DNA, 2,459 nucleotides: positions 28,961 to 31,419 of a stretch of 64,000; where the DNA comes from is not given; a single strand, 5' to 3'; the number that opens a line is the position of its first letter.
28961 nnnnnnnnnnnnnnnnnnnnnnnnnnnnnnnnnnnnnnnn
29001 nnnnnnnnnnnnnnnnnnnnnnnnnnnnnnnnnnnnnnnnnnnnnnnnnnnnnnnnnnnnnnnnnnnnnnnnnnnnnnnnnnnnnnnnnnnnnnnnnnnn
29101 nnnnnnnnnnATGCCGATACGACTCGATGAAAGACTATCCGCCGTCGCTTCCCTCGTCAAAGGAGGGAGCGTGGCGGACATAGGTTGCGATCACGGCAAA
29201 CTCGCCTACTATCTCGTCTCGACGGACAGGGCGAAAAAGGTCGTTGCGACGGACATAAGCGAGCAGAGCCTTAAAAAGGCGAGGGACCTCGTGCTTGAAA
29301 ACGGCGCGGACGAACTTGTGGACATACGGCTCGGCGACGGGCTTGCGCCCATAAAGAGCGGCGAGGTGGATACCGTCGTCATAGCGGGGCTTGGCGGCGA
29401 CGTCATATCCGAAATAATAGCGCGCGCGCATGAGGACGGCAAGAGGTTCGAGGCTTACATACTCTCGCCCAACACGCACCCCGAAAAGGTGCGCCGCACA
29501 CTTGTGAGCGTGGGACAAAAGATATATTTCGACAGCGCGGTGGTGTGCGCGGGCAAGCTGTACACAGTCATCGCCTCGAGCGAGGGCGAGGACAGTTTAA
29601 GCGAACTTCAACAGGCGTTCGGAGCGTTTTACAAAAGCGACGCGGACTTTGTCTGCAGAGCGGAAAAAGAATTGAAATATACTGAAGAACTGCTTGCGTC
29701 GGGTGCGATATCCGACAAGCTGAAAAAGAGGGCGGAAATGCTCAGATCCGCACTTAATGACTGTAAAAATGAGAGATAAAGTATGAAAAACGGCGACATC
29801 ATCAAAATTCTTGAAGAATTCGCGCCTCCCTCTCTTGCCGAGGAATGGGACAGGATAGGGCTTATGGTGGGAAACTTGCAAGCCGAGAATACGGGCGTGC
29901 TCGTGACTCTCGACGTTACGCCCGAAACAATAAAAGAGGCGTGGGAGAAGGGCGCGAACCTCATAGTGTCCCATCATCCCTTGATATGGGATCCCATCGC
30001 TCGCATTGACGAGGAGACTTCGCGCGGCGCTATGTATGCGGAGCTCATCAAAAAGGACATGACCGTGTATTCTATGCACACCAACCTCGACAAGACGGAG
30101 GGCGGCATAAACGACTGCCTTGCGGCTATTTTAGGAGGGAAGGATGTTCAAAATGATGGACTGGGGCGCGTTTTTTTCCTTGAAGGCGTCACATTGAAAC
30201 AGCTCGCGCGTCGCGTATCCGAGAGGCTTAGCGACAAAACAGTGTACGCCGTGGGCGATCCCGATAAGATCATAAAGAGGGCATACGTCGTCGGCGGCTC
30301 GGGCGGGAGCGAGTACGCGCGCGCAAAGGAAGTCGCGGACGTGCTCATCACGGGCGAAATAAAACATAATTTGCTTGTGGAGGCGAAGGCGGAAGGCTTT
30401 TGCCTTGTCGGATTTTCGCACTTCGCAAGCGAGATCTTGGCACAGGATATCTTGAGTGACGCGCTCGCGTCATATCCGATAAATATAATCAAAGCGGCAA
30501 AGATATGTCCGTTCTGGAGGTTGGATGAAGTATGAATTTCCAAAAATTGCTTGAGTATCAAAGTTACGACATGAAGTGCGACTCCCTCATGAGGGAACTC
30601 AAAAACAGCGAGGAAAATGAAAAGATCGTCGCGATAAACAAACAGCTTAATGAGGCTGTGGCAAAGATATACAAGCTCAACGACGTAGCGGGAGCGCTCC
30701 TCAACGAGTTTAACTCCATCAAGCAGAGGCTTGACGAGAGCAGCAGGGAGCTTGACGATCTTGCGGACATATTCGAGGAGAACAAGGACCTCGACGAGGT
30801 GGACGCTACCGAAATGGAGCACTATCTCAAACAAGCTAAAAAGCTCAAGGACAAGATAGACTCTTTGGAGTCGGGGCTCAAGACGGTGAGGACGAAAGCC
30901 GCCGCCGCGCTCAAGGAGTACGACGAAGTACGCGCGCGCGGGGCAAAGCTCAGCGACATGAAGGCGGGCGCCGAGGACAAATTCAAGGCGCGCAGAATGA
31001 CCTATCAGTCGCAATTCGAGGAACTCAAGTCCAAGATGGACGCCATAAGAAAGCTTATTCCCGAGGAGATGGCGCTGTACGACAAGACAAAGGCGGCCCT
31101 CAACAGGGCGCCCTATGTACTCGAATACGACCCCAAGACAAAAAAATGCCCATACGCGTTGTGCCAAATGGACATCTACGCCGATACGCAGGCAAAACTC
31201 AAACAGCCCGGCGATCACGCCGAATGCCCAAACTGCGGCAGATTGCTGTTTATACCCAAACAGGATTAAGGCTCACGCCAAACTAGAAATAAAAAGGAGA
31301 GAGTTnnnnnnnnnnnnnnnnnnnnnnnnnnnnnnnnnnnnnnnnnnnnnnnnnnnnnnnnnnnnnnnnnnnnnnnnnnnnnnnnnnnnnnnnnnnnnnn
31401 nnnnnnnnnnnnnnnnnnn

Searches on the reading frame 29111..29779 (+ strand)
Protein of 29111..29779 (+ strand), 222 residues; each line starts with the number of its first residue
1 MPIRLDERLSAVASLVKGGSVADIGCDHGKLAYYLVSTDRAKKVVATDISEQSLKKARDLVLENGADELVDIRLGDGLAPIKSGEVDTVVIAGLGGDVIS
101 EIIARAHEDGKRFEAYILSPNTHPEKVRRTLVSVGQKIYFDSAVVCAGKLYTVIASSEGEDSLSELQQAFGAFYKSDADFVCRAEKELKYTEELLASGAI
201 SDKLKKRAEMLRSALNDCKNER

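Call 58: search_protein_families(library=pfam, proteins=[window:29111-29779:+], max_evalue=0.001)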
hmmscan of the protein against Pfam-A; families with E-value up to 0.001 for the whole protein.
window:29111-29779:+ (222 aa): 9 families
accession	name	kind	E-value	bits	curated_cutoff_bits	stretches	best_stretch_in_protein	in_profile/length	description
PF12847.13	Methyltransf_18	-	7.3e-43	146.6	27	1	5-154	1-151/151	Methyltransferase domain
PF04816.18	TrmK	-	1e-35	123.6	27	1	21-215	1-200/205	tRNA (adenine(22)-N(1))-methyltransferase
PF05175.20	MTS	-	1.3e-08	35.1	23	1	17-90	31-103/170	Methyltransferase small domain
PF13649.12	Methyltransf_25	-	5.8e-07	30.6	27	1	21-93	1-72/97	Methyltransferase domain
PF08241.18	Methyltransf_11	-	2.9e-06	28.3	21.2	1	23-92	2-67/95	Methyltransferase domain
PF08242.18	Methyltransf_12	-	5.9e-06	27.4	30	1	23-93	2-73/98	Methyltransferase domain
PF13847.12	Methyltransf_31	-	6e-05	23.2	27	1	17-91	3-80/145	Methyltransferase domain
PF06325.19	PrmA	-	0.00012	22.2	22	1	17-109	161-249/296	Ribosomal protein L11 methyltransferase (PrmA)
PF01728.25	FtsJ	-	0.00075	19.9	24.1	0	11-90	15-96/181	FtsJ-like methyltransferase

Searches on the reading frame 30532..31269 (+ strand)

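Call 58: search_protein_families(library=pfam, proteins=[window:30532-31269:+], max_evalue=0.001)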
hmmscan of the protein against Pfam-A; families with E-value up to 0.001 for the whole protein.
window:30532-31269:+ (245 aa): 3 families
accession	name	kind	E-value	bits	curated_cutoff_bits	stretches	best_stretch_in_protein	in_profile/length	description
PF02050.21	FliJ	-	0.00026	21.7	28.4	1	57-151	11-103/123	Flagellar FliJ protein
PF24671.2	DRC7_C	-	0.00059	20.4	28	1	49-132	16-97/109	Dynein regulatory complex subunit 7 C-terminal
PF02591.20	Zn_ribbon_9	-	0.00059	20.3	29.1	0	211-239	5-33/33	C4-type zinc ribbon domain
